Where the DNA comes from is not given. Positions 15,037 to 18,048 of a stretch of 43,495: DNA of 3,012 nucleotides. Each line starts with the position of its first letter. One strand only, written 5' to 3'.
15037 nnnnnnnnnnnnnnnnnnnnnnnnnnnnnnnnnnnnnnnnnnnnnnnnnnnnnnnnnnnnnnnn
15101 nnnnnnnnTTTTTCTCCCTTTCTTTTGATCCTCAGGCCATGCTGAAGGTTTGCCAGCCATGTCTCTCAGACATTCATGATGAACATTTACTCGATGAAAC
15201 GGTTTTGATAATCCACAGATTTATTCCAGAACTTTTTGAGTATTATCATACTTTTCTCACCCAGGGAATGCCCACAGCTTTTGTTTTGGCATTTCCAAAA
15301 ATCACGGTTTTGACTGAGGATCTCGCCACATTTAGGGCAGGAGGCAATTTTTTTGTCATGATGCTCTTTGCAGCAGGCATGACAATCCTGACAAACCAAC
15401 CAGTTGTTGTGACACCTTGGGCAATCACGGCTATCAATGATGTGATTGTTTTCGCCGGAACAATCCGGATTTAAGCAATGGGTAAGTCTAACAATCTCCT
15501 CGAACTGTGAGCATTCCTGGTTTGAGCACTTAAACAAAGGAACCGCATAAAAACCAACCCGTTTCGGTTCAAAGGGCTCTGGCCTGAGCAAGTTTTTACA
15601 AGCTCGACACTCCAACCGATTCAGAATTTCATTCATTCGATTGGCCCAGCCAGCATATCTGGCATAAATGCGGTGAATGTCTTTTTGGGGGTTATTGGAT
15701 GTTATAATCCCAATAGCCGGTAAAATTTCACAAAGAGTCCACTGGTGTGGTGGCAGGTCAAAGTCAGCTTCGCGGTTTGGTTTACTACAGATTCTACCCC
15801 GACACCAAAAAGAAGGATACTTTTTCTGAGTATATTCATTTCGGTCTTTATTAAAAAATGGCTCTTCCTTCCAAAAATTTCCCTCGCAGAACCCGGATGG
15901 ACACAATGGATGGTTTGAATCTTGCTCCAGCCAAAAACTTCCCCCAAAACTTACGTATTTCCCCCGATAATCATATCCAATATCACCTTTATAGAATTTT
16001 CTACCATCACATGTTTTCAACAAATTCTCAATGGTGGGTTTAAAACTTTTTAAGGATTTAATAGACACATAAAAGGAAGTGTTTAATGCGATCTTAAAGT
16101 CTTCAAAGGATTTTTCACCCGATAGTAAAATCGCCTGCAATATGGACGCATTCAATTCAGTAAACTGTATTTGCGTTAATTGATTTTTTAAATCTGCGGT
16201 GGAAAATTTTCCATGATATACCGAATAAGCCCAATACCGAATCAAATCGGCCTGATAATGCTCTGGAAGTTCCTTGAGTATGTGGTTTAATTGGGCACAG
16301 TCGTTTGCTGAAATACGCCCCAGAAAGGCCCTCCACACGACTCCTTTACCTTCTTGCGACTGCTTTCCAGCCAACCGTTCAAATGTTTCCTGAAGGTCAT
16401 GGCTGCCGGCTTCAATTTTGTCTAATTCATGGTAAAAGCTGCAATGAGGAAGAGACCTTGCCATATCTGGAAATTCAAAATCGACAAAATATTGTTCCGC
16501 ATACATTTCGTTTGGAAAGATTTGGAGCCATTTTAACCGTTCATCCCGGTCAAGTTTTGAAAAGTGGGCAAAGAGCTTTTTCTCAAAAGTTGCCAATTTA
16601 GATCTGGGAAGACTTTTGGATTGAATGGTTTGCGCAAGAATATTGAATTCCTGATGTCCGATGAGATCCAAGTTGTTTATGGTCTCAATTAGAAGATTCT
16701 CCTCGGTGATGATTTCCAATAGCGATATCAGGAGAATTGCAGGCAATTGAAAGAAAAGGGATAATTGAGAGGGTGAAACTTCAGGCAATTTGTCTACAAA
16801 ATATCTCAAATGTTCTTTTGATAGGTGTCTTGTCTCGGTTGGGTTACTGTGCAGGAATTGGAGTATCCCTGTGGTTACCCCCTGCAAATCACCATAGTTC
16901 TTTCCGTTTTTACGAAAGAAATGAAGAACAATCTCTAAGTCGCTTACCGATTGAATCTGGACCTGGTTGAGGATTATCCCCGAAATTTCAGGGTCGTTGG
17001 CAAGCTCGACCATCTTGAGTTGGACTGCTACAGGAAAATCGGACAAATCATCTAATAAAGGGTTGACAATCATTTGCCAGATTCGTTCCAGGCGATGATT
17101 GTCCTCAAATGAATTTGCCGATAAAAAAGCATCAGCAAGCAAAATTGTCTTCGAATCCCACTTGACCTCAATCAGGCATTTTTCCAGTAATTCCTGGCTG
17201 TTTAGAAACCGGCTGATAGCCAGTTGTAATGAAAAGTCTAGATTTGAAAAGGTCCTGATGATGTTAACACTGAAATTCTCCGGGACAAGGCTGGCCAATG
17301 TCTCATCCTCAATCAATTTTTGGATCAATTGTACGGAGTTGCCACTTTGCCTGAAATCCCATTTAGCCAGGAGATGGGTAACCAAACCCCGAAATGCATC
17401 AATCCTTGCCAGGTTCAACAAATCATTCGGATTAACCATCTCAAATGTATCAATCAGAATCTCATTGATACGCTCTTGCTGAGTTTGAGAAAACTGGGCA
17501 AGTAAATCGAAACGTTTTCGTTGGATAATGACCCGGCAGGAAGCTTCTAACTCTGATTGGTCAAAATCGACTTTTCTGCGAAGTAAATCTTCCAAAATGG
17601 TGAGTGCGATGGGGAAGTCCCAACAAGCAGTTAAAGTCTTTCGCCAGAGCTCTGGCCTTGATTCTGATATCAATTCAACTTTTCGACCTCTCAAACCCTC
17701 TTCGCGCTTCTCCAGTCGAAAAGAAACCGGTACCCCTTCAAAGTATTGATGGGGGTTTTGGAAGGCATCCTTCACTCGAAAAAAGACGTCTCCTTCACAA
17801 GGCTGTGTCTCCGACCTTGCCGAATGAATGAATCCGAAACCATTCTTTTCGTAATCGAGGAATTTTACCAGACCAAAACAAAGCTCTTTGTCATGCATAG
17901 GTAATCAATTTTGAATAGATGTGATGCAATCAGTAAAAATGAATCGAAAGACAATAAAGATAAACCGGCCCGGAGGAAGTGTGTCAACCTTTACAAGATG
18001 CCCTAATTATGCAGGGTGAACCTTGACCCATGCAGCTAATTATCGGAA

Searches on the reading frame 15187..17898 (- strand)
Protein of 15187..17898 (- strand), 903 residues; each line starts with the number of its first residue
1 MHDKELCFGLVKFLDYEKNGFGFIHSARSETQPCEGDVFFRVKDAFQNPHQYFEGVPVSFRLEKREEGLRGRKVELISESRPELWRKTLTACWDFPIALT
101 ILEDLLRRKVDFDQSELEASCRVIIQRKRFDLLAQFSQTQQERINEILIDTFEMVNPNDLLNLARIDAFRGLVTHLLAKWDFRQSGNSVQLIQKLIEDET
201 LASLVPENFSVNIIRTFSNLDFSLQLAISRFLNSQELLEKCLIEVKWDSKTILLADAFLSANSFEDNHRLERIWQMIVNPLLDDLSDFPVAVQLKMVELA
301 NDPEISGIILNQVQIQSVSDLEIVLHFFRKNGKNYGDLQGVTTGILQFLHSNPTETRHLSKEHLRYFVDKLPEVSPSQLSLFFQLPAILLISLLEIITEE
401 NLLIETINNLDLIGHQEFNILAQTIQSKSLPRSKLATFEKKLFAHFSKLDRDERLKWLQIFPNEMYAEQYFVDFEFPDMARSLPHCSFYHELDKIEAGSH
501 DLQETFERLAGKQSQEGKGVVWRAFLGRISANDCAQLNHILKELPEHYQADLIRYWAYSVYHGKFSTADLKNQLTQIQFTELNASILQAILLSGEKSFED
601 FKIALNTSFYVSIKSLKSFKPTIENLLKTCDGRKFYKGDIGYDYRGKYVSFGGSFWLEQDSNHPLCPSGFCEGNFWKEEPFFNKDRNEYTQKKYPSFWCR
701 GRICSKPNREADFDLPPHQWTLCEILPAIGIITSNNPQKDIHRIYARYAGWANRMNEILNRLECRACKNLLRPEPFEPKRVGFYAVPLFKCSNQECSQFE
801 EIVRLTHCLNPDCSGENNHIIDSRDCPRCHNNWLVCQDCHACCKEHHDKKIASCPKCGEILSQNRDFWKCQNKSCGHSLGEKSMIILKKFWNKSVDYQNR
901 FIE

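Call 3: search_protein_families(library=pfam, proteins=[window:15187-17898:-], max_evalue=0.1)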
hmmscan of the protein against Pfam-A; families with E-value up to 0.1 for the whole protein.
window:15187-17898:- (903 aa): 1 family
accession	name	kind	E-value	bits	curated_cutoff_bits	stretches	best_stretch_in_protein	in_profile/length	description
PF00313.28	CSD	-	0.0077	16.5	27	0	9-75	3-64/66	'Cold-shock' DNA-binding domain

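Call 4: search_protein_families(library=padloc, proteins=[window:15187-17898:-], max_evalue=0.1)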
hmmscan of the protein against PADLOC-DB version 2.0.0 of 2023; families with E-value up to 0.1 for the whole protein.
window:15187-17898:- (903 aa): 1 family
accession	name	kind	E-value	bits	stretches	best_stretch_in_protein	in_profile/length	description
PDLC02916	CSD_V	-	8.2e-06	23.6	1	8-75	3-62/64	-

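Call 9: search_protein_families(library=ncbifam, proteins=[window:15187-17898:-], max_evalue=0.1)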
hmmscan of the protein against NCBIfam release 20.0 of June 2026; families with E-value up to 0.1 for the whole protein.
window:15187-17898:- (903 aa): 1 family
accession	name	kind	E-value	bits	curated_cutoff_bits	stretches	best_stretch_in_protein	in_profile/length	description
NF038236.1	retron_eff_Se72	equivalog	5.1e-06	26.3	82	1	11-75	3-60/62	retron Se72 family effector protein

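Call 10: find_homologous_proteins(query=window:15187-17898:-, max_evalue=0.001)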
Query window:15187-17898:- (903 aa): 2 proteins with E <= 0.001 among 8000 candidates.
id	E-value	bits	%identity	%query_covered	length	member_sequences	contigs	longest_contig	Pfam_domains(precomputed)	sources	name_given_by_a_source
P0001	0.0e+0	2018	100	95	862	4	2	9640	-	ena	-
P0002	3.5e-5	40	26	24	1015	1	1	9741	PF00313.29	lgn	-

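Call 12: find_encoding_contigs(protein=P0001, flank=10000)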
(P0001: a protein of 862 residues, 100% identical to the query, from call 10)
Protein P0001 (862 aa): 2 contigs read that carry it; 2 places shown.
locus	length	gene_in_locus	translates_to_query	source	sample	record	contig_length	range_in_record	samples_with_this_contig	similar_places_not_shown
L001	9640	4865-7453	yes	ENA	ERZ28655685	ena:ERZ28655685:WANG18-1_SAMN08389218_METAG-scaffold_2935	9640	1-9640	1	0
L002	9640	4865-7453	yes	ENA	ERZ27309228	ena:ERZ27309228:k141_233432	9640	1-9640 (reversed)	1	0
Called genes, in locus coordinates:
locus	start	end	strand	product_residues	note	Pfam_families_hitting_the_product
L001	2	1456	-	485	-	?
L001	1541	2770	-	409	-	-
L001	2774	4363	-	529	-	PF00176:SNF2-rel_dom, PF00270:DEAD (weak), PF04851:ResIII, PF00271:Helicase_C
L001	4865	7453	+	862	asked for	-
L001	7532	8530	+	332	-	PF13091:PLDc_2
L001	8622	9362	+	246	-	PF01844:HNH (weak)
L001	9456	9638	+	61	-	?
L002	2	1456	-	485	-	?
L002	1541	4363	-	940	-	PF00176:SNF2-rel_dom, PF00270:DEAD (weak), PF04851:ResIII, PF00271:Helicase_C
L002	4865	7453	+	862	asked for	-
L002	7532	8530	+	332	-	PF13091:PLDc_2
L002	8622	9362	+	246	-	PF01844:HNH (weak)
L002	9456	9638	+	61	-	?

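Call 28: search_solved_structures(query=window:15187-17898:-, max_evalue=1, show_alignments=2)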
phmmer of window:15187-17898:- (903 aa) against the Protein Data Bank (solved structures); distinct sequences matched with E-value up to 1: 3.
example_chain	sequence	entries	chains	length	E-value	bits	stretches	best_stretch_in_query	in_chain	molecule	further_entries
9qf4_Bk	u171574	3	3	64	0.3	12.2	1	844-881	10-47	C2H2-type domain-containing protein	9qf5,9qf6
1mey_C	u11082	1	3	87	0.48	11.6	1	825-877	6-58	CONSENSUS ZINC FINGER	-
9sra_Bk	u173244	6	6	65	0.52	11.5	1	846-881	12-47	C2H2-type domain-containing protein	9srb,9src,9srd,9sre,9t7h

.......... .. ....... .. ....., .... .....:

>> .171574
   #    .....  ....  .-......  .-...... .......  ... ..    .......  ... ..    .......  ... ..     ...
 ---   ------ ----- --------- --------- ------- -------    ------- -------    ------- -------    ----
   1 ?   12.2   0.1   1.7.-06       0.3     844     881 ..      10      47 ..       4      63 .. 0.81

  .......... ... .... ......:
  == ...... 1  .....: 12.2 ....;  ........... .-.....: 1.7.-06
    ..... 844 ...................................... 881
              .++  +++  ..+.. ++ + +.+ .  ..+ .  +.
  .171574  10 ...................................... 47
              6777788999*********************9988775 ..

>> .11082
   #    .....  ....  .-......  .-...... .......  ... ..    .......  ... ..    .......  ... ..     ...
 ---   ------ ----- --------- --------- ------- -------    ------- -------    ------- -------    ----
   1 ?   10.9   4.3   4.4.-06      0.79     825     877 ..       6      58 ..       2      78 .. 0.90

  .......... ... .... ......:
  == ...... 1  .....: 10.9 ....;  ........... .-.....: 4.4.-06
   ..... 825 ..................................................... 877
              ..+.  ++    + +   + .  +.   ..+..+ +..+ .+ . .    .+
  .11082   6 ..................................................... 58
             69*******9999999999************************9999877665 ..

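Call 29: search_protein_representatives(protein=window:15187-17898:-)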
Query: 903 residues. Proteins with E-value up to 0.001 (for the whole library): 541; up to 1e-10: 204; up to 1e-30: 60. The best 150 are listed.
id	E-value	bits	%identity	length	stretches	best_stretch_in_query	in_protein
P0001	0.0e+00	2017.5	100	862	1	42-903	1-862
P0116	3.1e-116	406.0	33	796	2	418-901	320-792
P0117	1.5e-104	367.3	32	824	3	453-903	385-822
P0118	1.7e-92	327.5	35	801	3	669-895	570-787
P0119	5.5e-80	286.1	31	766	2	408-900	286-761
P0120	8.8e-73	262.2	40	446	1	549-902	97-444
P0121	2.0e-63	231.2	51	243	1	671-897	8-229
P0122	1.6e-49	185.2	53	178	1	744-895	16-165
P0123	1.1e-48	182.6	38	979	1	535-844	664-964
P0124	6.2e-47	176.7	39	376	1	549-849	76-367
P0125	8.4e-45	169.7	43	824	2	668-848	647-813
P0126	1.3e-44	169.0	51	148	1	755-902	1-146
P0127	1.9e-44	168.5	37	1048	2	536-844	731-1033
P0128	5.4e-44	167.0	36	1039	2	561-851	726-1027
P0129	3.2e-43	164.4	39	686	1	622-850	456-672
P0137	1.1e-40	156.1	34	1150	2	534-849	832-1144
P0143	3.9e-39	150.9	35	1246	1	535-842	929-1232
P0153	1.4e-36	142.5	41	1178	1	585-841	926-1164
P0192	7.1e-16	73.9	35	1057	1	690-872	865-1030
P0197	1.7e-15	72.7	34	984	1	695-851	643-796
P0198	1.7e-15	72.6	33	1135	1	684-847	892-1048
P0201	5.6e-15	71.0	40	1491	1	687-845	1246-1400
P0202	1.2e-14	69.9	35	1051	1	697-847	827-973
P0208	3.6e-14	68.3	40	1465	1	694-844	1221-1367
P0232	3.4e-13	65.0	32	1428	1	691-845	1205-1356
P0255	1.7e-12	62.8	33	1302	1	686-845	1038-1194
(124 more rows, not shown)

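Call 30: search_protein_families(library=pfam, proteins=[P0116, P0117, P0118, P0119, P0123, P0127, P0137, P0143, P0153, P0125], max_evalue=0.01)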
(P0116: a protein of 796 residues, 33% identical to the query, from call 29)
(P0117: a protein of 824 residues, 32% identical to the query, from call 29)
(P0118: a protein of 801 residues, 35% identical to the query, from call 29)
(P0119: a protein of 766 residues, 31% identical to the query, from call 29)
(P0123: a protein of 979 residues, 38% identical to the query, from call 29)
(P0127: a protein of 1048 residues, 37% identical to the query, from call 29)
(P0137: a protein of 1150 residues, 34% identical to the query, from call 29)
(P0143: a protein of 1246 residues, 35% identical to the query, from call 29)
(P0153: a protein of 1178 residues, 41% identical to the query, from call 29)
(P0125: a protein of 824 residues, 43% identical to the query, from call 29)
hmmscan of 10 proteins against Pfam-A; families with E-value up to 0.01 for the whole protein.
P0116 (796 aa): 0 families

P0117 (824 aa): 1 family
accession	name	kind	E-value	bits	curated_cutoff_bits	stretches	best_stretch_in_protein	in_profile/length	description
PF00313.28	CSD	-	0.0059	16.9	27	0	10-76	3-64/66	'Cold-shock' DNA-binding domain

P0118 (801 aa): 0 families

P0119 (766 aa): 0 families

P0123 (979 aa): 0 families

P0127 (1048 aa): 0 families

P0137 (1150 aa): 1 family
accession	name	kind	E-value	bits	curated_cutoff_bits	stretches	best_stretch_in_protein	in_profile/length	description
PF00313.28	CSD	-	2.2e-06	27.9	27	1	8-65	3-62/66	'Cold-shock' DNA-binding domain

P0143 (1246 aa): 1 family
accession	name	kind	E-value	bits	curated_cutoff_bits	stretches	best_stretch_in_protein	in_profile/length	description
PF00313.28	CSD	-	0.00082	19.6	27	1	74-105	3-35/66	'Cold-shock' DNA-binding domain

P0153 (1178 aa): 0 families

P0125 (824 aa): 1 family
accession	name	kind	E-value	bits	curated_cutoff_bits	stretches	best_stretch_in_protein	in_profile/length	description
PF00313.28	CSD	-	0.0063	16.8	27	0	4-71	3-65/66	'Cold-shock' DNA-binding domain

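Call 34: search_protein_families(library=pfam, proteins=[P0201, P0208, P0232, P0255, P0198, P0192, P0202, P0197], max_evalue=0.01)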
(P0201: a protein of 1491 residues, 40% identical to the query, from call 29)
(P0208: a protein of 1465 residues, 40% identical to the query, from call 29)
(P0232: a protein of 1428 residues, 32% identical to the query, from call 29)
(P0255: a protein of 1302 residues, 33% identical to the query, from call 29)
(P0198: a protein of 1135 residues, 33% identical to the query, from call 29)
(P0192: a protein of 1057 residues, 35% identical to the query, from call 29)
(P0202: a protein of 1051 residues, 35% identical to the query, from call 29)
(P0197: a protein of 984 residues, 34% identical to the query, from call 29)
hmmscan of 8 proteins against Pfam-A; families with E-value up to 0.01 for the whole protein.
P0201 (1491 aa): 0 families

P0208 (1465 aa): 0 families

P0232 (1428 aa): 2 families
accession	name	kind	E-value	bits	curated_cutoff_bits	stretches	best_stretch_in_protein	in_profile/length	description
PF00575.29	S1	-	0.0001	23.1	22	1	121-185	6-74/74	S1 RNA binding domain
PF07443.18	HARP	-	0.00017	21.5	25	0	1121-1153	9-41/55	HepA-related protein (HARP)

P0255 (1302 aa): 0 families

P0198 (1135 aa): 1 family
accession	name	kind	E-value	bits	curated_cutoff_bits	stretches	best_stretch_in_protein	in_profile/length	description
PF00313.28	CSD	-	0.00039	20.7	27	1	10-38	5-34/66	'Cold-shock' DNA-binding domain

P0192 (1057 aa): 1 family
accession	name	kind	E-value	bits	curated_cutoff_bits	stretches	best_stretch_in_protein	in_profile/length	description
PF00313.28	CSD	-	0.00073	19.8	27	1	19-75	3-61/66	'Cold-shock' DNA-binding domain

P0202 (1051 aa): 0 families

P0197 (984 aa): 0 families

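Call 96: find_encoding_contigs(protein=P0116, flank=8000, max_places=3)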
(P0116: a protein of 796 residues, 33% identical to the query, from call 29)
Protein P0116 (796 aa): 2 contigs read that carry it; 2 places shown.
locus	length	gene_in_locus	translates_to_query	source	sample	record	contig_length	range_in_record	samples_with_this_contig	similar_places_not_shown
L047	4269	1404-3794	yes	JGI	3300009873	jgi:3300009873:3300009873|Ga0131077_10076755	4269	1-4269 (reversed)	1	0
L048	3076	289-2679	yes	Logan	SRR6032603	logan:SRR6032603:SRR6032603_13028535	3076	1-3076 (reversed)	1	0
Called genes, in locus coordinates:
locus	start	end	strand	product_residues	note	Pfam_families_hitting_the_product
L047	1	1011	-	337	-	?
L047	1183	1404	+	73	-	-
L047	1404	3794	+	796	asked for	-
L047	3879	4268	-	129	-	?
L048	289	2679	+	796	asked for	-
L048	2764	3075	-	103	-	?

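Call 97: find_encoding_contigs(protein=P0117, flank=8000, max_places=3)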
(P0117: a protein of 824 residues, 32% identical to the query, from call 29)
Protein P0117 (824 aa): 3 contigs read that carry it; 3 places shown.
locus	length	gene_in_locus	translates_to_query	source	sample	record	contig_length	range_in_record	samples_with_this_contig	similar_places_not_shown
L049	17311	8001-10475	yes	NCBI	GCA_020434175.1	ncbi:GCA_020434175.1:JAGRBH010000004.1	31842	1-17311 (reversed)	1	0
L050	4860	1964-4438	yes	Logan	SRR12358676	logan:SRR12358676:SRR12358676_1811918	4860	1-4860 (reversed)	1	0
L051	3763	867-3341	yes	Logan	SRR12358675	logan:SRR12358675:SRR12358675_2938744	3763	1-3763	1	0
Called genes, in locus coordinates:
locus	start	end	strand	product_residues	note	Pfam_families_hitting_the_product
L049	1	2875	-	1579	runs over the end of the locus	PF07669:Eco57I (faint)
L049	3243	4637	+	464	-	PF13005:zf-IS66 (weak), PF03050:DDE_Tnp_IS66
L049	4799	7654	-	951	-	PF00176:SNF2-rel_dom, PF00270:DEAD (weak), PF04851:ResIII, PF00271:Helicase_C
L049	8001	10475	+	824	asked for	-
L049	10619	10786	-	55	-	-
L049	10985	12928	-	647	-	PF07603:Lcl_C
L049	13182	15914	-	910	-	PF12770:CHAT (weak), PF20703:nSTAND1, PF13191:AAA_16 (weak), PF07603:Lcl_C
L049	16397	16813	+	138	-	-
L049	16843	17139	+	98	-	-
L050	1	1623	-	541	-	?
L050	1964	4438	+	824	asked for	-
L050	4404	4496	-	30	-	-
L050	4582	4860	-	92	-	?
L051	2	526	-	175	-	?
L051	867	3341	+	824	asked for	-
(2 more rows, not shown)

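Call 111: search_solved_structures(query=A1, max_evalue=1, show_alignments=0)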
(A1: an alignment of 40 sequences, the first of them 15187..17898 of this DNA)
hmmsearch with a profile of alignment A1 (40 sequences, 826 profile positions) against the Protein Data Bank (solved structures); distinct sequences matched with E-value up to 1: 48.
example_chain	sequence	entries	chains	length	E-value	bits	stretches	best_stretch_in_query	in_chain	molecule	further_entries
8g8i_A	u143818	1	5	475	2.7e-05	26.4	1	85-441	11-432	C3HR3_9r_shift4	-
2lss_A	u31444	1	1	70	0.00048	22.3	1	10-77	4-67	Cold shock-like protein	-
8h1i_B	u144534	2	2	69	0.0017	20.4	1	13-79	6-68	Cold shock-like protein CspC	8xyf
1g6p_A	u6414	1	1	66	0.0021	20.1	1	13-79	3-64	COLD SHOCK PROTEIN TMCSP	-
8eoz_B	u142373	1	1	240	0.0078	18.3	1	98-289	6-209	C3HR3_4r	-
2l15_A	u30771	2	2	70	0.0086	18.1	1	10-79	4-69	Cold shock protein CspA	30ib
1mjc_A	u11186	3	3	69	0.0097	18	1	10-79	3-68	MAJOR COLD-SHOCK PROTEIN 7.4 | PROTEIN (COLD-SHOCK PROTEIN A) | Cold shock protein CspA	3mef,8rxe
3i2z_B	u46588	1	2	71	0.011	17.8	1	12-78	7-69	RNA chaperone, negative regulator of cspA transcription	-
2lxj_A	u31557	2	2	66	0.017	17.2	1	12-79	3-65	Cold shock-like protein CspLA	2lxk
1csp_A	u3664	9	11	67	0.018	17.1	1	13-78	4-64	COLD SHOCK PROTEIN B(CSPB) | MAJOR COLD-SHOCK PROTEIN | Cold shock protein cspB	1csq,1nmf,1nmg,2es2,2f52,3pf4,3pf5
6t00_A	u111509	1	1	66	0.02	16.9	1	13-78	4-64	Cold shock protein CspD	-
2i5l_X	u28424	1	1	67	0.021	16.9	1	13-78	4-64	Cold shock protein cspB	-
1h95_A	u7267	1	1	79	0.021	16.8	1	2-77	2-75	Y-BOX BINDING PROTEIN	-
2i5m_X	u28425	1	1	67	0.034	16.1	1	13-78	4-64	Cold shock protein cspB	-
6ktc_A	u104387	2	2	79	0.039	16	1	7-77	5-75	Nuclease-sensitive element-binding protein 1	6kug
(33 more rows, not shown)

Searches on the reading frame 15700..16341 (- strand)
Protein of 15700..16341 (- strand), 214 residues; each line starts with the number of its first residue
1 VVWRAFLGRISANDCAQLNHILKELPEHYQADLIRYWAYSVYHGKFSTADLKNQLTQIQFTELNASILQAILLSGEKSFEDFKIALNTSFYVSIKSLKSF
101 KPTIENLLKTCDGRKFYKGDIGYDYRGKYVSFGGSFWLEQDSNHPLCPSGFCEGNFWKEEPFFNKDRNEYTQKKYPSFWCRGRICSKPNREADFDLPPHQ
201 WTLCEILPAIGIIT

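Call 108: search_dna_similar(query=window:15700-16341:-, collection=plasmids, mode=protein, max_evalue=0.001, max_rows=10)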
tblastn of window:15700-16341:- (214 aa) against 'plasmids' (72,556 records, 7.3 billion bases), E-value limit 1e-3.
No match.
